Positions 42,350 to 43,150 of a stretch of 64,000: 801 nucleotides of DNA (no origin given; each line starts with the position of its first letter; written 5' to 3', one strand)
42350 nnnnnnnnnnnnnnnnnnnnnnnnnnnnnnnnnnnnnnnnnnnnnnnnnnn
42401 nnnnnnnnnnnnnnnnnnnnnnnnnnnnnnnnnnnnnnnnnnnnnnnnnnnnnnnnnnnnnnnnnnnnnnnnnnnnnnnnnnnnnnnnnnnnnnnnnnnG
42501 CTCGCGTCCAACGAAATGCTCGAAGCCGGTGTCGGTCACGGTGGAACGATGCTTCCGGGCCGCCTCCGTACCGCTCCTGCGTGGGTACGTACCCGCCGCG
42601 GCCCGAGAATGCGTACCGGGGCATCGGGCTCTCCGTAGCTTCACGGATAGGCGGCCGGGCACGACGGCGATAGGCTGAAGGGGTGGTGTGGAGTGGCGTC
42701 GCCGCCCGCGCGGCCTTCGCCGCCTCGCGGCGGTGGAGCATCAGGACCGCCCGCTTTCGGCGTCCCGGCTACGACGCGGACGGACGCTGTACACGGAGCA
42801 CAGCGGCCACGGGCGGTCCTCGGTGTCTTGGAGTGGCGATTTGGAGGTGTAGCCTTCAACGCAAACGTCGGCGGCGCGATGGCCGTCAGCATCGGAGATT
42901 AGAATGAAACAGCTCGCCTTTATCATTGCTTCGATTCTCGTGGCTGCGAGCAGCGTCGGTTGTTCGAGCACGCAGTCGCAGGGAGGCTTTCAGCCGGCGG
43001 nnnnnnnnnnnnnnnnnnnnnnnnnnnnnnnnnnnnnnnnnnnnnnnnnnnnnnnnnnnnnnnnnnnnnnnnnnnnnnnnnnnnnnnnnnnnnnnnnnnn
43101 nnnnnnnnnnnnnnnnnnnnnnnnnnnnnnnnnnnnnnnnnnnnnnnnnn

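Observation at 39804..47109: Second LAL regulator divergent from a four-gene tandem BP1 array with coupled start/stop codons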

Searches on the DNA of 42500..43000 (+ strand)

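Call 46: search_rna_families(source=window, start=42500, end=43000, threshold=evalue, max_evalue=1, show_alignments=3)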
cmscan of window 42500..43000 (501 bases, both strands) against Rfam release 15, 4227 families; matches with E-value up to 1: 0.
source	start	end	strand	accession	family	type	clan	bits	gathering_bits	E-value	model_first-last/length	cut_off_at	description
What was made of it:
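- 42733..42850 (+): Conserved non-coding block about 60 nt upstream of the first propeller gene. It folds as a predicted three-way junction (P1 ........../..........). It is identical in L081 and 97% identical in L002, which places it in the top ~3% of 100-nt windows. No Rfam match (call 46).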

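Call 54: build_rna_model(alignment_id=A5)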
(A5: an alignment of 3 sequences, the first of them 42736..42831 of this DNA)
Model R1 built from alignment A5 (3 sequences, 96 columns); structure: RNAalifold consensus.
model positions 96; base pairs 34; branch points 1; effective number of sequences 0.55; information 0.595 bits per position. Calibrated on 0.2 Mb of random sequence (short: E-values are rough).
structure used (alignment columns):
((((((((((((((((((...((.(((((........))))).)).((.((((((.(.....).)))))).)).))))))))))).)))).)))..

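Call 56: search_with_rna_model(model_id=R1, sources=[window, L005, L006, L007, L008, L009, L010, L011, L012, L013, L014, L015, L016, L017, L018, L019, L020, L021, L022, L023, L024, L025, L026, L027, L028, L029, L030, L031, L032, L033, L034, L035, L036, L037, L038, L039, L040, L041, L042, L043, L044, L045, L046, L047, L048, L049, L050, L051, L052, L053, L054, L055, L056, L057, L058, L059, L060, L061, L062, L063, L064, L065, L066, L067, L068, L069, L070, L071, L072, L073, L074, L075, L076, L077, L078, L079, L080, L081, L082, L002], max_evalue=10, show_alignments=4)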
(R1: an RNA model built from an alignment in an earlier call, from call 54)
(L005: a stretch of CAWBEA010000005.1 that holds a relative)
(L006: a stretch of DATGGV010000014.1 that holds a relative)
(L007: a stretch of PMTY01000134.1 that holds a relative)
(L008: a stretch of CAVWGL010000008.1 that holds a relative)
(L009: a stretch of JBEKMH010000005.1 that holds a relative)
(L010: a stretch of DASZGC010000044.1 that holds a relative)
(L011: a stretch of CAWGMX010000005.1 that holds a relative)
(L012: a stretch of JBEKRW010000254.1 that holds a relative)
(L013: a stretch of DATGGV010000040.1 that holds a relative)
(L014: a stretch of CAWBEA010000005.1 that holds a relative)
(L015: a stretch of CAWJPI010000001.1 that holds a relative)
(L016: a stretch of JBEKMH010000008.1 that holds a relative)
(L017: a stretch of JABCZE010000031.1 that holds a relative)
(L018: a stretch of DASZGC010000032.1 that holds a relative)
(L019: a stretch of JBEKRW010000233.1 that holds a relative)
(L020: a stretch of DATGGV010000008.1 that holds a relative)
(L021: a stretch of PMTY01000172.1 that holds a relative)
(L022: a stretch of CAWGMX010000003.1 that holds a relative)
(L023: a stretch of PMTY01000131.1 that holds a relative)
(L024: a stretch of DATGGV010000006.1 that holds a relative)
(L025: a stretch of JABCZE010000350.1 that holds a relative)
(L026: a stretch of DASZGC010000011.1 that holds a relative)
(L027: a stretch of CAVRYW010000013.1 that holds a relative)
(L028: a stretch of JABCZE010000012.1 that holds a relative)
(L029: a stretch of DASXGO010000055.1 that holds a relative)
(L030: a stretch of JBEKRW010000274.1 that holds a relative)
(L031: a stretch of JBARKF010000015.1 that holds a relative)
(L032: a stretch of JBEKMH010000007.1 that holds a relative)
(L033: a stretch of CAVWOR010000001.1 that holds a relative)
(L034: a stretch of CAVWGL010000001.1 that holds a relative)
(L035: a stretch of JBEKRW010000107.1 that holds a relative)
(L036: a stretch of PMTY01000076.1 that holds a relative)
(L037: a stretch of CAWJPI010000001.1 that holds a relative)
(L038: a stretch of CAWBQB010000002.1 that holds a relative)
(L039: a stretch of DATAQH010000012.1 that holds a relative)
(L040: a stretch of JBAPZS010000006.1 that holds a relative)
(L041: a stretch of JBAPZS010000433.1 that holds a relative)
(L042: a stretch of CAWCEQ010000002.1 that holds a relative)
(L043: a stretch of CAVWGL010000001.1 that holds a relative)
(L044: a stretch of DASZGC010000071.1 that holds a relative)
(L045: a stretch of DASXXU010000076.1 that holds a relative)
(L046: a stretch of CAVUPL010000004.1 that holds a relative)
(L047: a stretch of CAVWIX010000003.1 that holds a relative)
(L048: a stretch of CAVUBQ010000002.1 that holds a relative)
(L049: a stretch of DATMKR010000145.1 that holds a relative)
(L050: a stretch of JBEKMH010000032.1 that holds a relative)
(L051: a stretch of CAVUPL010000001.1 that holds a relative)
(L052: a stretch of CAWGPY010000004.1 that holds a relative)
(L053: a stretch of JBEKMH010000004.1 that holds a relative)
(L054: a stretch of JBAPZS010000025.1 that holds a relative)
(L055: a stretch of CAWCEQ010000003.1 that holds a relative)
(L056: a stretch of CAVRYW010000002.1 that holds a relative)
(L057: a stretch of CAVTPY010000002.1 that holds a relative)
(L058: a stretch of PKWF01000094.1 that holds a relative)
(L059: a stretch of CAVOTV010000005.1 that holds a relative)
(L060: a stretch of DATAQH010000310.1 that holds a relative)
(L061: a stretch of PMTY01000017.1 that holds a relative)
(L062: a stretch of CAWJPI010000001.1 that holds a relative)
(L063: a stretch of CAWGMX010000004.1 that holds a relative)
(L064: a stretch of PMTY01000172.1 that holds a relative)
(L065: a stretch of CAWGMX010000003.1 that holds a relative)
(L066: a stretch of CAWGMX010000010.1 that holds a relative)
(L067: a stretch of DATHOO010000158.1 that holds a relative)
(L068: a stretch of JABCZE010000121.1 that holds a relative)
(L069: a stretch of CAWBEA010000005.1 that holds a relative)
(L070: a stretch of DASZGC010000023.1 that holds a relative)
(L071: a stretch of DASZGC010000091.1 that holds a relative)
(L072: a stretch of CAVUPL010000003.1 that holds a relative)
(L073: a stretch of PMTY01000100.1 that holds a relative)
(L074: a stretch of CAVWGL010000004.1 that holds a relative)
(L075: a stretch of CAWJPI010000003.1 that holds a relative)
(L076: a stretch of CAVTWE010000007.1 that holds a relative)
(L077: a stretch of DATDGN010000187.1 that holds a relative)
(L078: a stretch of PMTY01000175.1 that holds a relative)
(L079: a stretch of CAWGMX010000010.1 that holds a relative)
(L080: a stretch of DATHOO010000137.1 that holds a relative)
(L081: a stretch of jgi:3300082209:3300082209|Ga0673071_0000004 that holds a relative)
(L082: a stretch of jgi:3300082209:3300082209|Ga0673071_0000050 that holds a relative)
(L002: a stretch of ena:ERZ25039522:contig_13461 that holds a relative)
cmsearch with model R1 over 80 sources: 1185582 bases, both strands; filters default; matches with E-value up to 10: 8.
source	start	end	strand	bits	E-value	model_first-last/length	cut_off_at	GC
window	42736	42831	+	119.2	3.4e-23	1-96/96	no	0.71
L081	9825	9920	+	119.2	3.4e-23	1-96/96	no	0.71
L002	6914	7009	+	115.6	2.2e-22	1-96/96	no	0.72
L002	5253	5344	+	20.5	0.51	1-96/96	no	0.65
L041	285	370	-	19.3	0.94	1-96/96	no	0.74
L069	13756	13881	+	16.3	4.5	1-96/96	no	0.71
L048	12629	12726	-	15.6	6.6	1-96/96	no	0.72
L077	4345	4424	+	15.3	7.7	1-96/96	no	0.77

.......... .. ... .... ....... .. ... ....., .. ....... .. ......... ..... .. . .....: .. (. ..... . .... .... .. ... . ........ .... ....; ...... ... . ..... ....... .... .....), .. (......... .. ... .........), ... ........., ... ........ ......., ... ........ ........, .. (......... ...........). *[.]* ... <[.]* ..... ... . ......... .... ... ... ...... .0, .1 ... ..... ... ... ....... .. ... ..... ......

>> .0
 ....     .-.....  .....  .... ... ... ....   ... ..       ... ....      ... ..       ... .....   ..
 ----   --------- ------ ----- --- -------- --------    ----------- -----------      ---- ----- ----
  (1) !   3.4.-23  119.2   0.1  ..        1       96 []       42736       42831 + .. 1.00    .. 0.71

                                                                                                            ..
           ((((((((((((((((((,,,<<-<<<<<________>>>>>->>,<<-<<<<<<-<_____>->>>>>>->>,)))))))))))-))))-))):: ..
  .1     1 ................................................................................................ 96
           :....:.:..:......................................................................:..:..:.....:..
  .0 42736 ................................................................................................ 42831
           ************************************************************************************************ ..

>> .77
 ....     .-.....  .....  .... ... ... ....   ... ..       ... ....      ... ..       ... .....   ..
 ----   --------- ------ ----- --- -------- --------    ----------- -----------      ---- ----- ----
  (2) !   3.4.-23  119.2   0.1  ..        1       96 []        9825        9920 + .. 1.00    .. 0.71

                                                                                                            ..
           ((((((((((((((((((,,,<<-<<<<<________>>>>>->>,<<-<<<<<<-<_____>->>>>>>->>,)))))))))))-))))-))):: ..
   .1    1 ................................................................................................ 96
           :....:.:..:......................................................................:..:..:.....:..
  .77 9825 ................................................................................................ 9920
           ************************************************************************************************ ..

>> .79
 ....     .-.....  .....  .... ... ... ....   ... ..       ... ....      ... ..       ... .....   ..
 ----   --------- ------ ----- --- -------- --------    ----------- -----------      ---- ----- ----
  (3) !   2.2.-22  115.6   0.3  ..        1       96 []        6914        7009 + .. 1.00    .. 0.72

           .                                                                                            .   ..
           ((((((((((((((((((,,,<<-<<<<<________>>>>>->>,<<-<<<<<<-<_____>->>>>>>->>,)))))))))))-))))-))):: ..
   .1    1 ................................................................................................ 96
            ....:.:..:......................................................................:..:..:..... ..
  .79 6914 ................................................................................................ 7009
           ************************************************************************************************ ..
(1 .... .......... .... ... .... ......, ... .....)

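Call 58: search_with_rna_model(model_id=R1, sources=[L083, L084, L085], max_evalue=1, show_alignments=3)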
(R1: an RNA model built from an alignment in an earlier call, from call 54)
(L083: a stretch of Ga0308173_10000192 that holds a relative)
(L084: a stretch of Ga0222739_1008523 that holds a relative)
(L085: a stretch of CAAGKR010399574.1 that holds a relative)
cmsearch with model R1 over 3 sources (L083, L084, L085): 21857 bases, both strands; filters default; matches with E-value up to 1: 8.
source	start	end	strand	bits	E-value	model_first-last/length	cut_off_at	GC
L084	1407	1502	-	119.2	6.2e-25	1-96/96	no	0.71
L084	1410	1505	+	18.3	0.029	1-96/96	no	0.71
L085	604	650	+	15.3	0.14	1-96/96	no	0.77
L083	2761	2868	-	15.3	0.14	1-96/96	no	0.7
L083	470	504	+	13.5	0.36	1-96/96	no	0.86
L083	3528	3559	-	13.3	0.38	1-96/96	no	0.78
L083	1173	1257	-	12.7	0.52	1-96/96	no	0.74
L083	416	459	+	12.1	0.74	1-96/96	no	0.84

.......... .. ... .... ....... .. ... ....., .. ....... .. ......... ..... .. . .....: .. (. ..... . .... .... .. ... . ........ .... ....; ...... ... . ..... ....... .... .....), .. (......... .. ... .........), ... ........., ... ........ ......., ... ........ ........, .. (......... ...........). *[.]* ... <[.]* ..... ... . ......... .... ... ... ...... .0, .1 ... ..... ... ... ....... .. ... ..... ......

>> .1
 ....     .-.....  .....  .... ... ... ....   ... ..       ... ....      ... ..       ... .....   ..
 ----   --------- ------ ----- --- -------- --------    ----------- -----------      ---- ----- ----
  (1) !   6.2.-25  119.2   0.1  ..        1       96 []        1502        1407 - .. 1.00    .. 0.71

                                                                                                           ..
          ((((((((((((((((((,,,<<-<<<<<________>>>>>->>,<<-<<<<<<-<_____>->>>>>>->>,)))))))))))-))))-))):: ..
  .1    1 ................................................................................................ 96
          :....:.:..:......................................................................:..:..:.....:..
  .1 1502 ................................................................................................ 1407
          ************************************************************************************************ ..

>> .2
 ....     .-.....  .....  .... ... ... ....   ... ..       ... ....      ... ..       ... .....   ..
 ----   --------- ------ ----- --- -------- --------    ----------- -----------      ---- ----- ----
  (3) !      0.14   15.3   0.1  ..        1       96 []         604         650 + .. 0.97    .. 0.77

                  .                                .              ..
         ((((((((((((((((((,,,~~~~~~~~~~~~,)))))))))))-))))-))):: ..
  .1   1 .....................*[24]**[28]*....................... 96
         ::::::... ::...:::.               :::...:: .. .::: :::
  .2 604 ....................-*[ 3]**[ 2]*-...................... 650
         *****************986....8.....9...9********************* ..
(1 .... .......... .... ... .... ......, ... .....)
